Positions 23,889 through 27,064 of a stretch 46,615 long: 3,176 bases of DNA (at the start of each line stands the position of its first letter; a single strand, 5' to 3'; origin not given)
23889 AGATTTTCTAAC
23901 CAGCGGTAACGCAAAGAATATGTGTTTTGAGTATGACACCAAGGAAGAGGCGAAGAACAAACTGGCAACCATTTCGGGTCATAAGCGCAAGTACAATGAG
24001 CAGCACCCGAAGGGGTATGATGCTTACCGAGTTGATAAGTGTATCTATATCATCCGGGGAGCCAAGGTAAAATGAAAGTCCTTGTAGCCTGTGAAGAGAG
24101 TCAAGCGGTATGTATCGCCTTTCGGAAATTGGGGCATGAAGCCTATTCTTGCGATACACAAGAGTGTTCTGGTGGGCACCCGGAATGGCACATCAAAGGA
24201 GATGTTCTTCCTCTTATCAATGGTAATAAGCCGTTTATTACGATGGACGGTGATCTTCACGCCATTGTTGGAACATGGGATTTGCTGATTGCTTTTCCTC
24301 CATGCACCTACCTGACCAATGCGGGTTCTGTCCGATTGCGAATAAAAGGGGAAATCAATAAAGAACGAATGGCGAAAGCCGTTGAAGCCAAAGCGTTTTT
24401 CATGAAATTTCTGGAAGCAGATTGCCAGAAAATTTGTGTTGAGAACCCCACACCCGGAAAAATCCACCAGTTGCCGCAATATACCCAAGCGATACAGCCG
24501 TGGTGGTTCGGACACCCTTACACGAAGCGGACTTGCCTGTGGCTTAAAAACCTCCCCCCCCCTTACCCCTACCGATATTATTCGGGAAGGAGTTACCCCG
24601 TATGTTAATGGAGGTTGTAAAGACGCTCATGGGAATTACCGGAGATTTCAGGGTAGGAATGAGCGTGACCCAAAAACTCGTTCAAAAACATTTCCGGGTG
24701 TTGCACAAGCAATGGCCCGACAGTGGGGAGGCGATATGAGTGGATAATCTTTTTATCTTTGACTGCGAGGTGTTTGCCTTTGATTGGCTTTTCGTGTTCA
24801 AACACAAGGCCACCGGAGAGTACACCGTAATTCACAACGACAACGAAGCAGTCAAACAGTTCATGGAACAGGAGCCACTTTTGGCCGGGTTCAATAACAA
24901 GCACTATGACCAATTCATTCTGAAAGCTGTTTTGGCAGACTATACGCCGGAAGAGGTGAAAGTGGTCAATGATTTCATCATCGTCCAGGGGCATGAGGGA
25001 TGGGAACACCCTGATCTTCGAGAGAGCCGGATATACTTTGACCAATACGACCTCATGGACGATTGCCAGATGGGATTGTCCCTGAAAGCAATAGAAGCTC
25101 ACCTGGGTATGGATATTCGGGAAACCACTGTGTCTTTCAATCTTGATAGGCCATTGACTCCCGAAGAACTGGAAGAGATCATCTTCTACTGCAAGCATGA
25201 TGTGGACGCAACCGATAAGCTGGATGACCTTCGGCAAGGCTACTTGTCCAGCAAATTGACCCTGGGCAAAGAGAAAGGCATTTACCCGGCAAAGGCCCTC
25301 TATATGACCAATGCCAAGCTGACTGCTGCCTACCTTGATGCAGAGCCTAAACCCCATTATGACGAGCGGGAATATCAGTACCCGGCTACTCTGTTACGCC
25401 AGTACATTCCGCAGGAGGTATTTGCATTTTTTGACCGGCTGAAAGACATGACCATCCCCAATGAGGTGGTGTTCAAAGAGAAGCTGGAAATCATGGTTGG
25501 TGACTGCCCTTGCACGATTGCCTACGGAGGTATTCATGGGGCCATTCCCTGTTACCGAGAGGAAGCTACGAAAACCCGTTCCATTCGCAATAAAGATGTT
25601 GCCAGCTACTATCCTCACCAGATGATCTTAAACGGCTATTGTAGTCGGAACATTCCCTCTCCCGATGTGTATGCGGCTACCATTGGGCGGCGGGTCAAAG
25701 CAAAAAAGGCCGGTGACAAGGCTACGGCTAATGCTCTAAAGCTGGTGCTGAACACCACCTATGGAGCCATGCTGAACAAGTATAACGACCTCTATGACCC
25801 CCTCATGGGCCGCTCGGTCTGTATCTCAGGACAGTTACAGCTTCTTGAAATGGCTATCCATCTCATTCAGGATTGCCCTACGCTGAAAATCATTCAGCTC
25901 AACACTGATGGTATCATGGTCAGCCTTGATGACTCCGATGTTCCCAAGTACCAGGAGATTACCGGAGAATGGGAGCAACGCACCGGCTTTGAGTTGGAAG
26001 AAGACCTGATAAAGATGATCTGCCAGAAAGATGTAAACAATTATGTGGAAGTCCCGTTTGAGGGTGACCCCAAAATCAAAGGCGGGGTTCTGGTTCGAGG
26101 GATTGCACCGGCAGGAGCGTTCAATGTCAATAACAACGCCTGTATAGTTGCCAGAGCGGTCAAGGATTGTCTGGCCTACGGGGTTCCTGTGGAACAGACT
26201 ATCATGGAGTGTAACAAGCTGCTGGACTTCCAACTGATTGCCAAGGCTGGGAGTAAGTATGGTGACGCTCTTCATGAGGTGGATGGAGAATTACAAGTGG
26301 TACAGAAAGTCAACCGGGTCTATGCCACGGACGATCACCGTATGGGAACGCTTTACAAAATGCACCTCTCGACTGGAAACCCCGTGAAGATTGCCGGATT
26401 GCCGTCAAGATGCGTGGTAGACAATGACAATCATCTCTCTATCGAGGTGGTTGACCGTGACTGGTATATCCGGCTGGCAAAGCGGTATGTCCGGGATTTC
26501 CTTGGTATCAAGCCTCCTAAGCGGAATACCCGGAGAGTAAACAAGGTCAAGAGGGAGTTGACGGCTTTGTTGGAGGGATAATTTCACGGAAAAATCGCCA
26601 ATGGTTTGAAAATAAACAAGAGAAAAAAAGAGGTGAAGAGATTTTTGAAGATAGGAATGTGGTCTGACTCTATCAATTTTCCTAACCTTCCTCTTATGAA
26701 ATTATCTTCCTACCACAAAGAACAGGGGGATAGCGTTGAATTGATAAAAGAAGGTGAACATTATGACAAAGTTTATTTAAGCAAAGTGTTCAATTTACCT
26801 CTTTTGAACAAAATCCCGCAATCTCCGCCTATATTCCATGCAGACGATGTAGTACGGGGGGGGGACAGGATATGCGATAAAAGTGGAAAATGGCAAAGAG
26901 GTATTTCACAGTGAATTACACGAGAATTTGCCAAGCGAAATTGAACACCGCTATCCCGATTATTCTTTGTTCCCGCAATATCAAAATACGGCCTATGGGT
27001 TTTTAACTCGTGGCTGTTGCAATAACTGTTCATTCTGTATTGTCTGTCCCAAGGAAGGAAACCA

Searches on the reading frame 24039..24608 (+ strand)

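Call 17: search_protein_families(library=pfam, proteins=[window:24039-24608:+], max_evalue=0.01)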
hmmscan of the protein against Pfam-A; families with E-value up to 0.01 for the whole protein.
window:24039-24608:+ (189 aa): 0 families

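Call 25: search_protein_families(library=phrogs, proteins=[window:24039-24608:+], max_evalue=0.01)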
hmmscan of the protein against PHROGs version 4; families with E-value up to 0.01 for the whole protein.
window:24039-24608:+ (189 aa): 2 families
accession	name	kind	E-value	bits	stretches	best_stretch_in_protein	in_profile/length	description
phrog_757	-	other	7.5e-45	153.9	1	9-177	12-174/247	DNA methyltransferase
phrog_27471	-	unknown function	2.8e-12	47.7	1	126-184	2-60/93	-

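Call 26: search_protein_families(library=ncbifam, proteins=[window:24039-24608:+], max_evalue=0.1)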
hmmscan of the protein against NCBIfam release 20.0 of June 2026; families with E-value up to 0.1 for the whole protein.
window:24039-24608:+ (189 aa): 0 families

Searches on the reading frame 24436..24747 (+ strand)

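Call 18: search_protein_families(library=pfam, proteins=[window:24436-24747:+], max_evalue=0.01)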
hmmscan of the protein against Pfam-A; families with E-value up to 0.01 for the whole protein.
window:24436-24747:+ (103 aa): 0 families

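Call 56: search_protein_families(library=phrogs, proteins=[window:24436-24747:+], max_evalue=0.001)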
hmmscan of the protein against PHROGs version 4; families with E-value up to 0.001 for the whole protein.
window:24436-24747:+ (103 aa): 2 families
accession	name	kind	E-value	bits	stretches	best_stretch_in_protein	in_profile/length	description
phrog_27471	-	unknown function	2.5e-07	31.8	1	36-98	44-93/93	-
phrog_757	-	other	1.2e-06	28.8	1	40-100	169-221/247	DNA methyltransferase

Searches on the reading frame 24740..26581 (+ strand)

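Call 18: search_protein_families(library=pfam, proteins=[window:24740-26581:+], max_evalue=0.01)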
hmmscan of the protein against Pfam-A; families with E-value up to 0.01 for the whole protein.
window:24740-26581:+ (613 aa): 1 family
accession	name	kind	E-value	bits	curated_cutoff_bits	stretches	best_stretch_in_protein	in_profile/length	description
PF13482.12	RNase_H_2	-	0.0015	18.9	22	0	36-162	45-161/165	RNase_H superfamily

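Call 56: search_protein_families(library=phrogs, proteins=[window:24740-26581:+], max_evalue=0.001)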
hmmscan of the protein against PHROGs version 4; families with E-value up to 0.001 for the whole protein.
window:24740-26581:+ (613 aa): 4 families
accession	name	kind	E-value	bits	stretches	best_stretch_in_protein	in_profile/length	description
phrog_1252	-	DNA, RNA and nucleotide metabolism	7.3e-142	475.2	1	2-595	52-659/663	DNA polymerase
phrog_18505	-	DNA, RNA and nucleotide metabolism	6.3e-19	69.4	1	320-528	30-235/349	DNA polymerase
phrog_4210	-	DNA, RNA and nucleotide metabolism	4.3e-17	62.2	1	2-166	720-877/1304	DNA polymerase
phrog_262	-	DNA, RNA and nucleotide metabolism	2e-08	33.8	1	323-417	506-596/856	DNA polymerase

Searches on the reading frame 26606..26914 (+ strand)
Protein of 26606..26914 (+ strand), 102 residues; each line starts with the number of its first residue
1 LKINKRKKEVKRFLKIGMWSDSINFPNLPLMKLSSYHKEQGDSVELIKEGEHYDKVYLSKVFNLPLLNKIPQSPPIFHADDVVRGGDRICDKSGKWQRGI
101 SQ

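Call 18: search_protein_families(library=pfam, proteins=[window:26606-26914:+], max_evalue=0.01)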
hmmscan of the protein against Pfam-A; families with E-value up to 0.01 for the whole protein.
window:26606-26914:+ (102 aa): 0 families

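Call 56: search_protein_families(library=phrogs, proteins=[window:26606-26914:+], max_evalue=0.001)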
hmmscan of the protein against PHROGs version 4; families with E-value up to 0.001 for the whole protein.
window:26606-26914:+ (102 aa): 1 family
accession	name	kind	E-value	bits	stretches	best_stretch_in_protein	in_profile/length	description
phrog_9298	-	other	6.3e-15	56.3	1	20-65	8-53/305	radical SAM domain protein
